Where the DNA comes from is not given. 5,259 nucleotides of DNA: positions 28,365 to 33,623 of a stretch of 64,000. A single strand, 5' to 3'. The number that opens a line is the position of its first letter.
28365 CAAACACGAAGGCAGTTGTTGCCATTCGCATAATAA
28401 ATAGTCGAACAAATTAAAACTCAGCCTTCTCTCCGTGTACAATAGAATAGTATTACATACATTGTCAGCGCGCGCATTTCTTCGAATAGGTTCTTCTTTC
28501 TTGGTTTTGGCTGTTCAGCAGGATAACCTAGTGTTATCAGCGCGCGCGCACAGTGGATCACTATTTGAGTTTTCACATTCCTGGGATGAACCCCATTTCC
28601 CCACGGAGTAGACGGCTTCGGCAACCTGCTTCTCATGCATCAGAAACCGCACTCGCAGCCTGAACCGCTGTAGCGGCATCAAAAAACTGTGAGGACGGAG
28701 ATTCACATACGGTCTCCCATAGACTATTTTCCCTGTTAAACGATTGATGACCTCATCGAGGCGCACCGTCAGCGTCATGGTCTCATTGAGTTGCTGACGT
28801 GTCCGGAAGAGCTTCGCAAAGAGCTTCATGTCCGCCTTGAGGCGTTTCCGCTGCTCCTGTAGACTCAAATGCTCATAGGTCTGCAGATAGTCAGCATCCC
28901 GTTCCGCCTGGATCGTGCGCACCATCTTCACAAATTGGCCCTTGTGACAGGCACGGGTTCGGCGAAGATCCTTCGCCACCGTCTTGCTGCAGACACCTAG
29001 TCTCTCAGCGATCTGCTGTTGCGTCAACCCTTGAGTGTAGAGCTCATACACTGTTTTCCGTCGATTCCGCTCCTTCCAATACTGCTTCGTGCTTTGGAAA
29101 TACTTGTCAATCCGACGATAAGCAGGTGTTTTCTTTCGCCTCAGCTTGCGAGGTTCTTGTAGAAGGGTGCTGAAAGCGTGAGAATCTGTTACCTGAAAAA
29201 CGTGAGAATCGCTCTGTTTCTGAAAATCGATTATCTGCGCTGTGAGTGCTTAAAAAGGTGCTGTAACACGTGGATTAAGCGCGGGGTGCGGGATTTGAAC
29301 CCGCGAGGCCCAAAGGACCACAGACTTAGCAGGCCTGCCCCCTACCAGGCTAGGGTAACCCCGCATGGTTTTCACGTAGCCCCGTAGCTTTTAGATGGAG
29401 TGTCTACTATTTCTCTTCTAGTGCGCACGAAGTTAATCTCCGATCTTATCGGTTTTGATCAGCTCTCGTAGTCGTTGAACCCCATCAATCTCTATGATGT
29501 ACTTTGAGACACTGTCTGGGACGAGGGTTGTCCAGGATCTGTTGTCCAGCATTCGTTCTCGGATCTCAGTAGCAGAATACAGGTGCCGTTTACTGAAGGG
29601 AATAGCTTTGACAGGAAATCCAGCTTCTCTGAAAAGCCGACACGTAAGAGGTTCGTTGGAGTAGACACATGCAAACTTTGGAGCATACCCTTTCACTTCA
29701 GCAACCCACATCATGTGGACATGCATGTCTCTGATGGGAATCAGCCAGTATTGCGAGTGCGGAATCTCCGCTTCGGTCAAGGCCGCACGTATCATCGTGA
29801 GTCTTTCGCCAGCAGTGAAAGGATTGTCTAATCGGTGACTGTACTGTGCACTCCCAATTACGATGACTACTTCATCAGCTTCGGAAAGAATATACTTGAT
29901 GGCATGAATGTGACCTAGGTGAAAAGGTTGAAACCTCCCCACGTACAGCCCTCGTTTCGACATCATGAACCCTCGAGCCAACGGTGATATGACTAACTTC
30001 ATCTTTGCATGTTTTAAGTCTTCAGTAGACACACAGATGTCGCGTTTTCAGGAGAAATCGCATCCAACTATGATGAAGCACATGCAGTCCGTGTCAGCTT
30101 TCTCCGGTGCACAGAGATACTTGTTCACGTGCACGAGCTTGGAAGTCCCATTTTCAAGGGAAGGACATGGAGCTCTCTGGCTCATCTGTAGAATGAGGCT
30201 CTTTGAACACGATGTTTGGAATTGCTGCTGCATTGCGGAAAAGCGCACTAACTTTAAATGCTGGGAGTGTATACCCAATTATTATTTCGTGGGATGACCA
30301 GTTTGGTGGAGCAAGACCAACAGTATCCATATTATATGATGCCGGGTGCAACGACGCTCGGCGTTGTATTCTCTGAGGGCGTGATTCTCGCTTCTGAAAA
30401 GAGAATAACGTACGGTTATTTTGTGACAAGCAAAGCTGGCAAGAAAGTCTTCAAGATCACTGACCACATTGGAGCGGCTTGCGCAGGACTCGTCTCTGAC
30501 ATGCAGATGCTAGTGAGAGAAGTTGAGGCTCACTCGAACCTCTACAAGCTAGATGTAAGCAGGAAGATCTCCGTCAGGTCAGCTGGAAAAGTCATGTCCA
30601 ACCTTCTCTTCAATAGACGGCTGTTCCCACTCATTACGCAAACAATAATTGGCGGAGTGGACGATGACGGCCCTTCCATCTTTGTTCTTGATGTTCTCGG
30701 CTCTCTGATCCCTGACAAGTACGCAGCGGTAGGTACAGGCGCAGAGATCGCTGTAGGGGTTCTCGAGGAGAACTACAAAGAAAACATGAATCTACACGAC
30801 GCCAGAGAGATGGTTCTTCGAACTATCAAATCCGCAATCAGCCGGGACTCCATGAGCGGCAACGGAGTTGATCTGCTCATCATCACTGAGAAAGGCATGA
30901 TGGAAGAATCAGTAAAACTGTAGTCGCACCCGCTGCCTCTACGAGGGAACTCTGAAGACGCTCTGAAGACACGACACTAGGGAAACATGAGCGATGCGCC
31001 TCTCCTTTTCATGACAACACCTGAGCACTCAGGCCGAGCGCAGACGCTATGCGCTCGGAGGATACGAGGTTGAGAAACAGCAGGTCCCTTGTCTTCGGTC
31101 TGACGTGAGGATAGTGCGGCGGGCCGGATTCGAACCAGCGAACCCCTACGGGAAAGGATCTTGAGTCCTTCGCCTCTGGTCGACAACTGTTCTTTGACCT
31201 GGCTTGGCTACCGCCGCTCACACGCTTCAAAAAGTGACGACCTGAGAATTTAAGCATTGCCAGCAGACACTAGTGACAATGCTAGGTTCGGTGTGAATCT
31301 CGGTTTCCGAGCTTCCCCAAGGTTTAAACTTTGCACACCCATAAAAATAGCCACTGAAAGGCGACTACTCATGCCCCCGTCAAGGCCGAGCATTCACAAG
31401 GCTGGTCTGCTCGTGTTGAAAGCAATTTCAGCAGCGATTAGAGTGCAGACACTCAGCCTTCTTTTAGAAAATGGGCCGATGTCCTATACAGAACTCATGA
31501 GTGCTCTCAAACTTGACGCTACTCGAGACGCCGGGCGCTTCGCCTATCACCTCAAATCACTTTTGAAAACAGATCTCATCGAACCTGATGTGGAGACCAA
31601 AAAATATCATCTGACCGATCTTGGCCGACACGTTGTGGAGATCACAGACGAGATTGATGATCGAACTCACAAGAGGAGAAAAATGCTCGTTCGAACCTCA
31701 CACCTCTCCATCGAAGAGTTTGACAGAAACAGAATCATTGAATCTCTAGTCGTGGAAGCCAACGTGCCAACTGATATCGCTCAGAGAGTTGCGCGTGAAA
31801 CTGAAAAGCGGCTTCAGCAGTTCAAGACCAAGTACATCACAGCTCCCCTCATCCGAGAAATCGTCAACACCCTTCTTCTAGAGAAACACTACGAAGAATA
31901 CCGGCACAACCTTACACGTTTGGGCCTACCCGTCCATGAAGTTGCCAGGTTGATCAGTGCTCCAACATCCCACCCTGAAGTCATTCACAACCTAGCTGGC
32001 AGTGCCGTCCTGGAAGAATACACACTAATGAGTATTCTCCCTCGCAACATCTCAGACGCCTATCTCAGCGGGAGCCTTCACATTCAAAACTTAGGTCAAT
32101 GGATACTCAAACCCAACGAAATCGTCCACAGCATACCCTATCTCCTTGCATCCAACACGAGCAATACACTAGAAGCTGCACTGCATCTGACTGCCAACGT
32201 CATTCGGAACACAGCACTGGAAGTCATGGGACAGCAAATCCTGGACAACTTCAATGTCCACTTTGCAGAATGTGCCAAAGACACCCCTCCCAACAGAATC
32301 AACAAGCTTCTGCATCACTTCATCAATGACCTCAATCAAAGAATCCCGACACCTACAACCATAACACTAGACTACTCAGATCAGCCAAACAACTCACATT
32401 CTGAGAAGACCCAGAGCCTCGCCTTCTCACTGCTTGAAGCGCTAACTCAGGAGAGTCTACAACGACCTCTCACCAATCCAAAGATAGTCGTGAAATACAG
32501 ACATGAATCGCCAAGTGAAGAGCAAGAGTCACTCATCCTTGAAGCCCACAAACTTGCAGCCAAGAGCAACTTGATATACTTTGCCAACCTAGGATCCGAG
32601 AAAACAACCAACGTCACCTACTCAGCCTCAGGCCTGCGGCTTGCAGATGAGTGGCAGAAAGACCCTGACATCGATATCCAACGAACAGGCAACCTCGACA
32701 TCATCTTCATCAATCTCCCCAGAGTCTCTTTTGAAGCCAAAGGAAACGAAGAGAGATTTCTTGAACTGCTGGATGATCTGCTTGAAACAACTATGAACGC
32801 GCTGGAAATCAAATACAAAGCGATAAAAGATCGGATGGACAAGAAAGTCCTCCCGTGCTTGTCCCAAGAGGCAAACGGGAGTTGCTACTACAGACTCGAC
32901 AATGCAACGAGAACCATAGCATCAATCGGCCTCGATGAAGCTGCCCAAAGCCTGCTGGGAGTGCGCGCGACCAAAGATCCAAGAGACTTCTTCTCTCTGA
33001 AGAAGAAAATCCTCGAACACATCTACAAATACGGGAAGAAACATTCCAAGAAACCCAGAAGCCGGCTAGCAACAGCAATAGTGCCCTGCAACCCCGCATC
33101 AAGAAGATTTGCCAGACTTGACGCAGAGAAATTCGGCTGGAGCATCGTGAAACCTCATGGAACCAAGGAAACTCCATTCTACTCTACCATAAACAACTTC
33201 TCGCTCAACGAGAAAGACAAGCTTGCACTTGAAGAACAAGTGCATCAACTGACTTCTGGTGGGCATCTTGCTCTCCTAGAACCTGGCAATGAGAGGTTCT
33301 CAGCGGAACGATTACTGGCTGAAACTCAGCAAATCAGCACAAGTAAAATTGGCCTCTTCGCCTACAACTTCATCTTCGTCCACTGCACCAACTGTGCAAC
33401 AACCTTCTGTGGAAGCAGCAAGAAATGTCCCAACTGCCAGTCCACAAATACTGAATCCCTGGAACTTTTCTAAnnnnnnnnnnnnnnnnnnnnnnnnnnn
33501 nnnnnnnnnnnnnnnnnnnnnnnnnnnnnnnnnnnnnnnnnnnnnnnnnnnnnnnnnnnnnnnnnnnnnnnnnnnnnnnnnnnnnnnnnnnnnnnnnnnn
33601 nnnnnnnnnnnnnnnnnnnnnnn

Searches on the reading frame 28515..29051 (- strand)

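Call 32: search_protein_families(library=pfam, proteins=[window:28515-29051:-], max_evalue=0.001)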
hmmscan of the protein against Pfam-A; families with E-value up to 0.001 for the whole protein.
window:28515-29051:- (178 aa): 3 families
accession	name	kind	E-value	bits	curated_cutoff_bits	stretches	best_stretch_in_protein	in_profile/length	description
PF08281.18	Sigma70_r4_2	-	2e-05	24.6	25.7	1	4-34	21-52/54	Sigma-70, region 4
PF13384.12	HTH_23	-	0.00039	20.6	24.6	0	4-27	13-36/50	Homeodomain-like domain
PF13936.12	HTH_38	-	0.00039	20.5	27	0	3-31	15-43/44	Helix-turn-helix domain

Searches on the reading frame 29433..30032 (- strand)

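Call 32: search_protein_families(library=pfam, proteins=[window:29433-30032:-], max_evalue=0.001)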
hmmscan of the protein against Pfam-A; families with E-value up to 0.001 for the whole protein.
window:29433-30032:- (199 aa): 2 families
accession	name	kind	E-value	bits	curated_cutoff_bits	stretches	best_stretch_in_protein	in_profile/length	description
PF01467.32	CTP_transf_like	-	1.1e-18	68.2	21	1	29-160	1-133/133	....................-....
PF05636.17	HIGH_NTase1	-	0.00051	19.9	27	0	34-67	10-44/402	HIGH Nucleotidyl Transferase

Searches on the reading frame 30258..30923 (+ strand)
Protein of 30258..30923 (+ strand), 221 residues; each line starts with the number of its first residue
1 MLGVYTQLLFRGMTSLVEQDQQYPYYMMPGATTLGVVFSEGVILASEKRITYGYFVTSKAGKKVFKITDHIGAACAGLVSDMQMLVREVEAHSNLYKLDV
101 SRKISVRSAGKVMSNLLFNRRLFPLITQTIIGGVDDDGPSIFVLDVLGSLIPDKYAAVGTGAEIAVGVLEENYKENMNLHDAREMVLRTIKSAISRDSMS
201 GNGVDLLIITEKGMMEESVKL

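Call 32: search_protein_families(library=pfam, proteins=[window:30258-30923:+], max_evalue=0.001)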
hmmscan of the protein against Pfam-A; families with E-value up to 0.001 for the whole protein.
window:30258-30923:+ (221 aa): 1 family
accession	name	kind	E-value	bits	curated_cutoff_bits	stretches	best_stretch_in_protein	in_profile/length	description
PF00227.31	Proteasome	-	2.4e-52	177.8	22.4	1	30-209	4-189/189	Proteasome subunit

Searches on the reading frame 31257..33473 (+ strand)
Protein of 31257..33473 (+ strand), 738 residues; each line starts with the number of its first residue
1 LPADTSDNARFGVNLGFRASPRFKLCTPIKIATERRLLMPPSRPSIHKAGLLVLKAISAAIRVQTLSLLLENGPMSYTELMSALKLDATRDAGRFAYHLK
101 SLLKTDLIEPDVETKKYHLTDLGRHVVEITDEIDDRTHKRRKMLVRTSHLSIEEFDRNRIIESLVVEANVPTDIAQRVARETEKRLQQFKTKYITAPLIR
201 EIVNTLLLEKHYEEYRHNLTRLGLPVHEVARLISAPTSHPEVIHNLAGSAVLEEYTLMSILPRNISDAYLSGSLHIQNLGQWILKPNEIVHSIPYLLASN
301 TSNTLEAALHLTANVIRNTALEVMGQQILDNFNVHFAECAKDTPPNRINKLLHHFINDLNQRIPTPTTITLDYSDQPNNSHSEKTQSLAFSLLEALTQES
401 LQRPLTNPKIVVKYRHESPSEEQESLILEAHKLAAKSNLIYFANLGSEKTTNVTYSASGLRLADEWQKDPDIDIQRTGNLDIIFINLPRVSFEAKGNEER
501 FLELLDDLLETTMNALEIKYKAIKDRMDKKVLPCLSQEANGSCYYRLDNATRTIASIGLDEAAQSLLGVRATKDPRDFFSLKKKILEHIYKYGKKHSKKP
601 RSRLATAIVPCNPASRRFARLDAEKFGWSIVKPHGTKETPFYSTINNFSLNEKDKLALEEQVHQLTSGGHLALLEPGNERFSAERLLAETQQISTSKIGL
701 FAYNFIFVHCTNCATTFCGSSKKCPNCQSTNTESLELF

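Call 32: search_protein_families(library=pfam, proteins=[window:31257-33473:+], max_evalue=0.001)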
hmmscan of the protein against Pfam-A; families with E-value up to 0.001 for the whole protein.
window:31257-33473:+ (738 aa): 3 families
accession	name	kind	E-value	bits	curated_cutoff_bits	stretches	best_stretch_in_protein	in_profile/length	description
PF13597.11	NRDD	-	6.2e-55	187.3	26.2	1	239-731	8-531/562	Anaerobic ribonucleoside-triphosphate reductase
PF24038.1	DUF7347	-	2e-09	38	27.6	1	54-128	5-75/77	Domain of unknown function (DUF7347)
PF03477.21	ATP-cone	-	1.2e-06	29.3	25.8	1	144-215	2-75/88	ATP cone domain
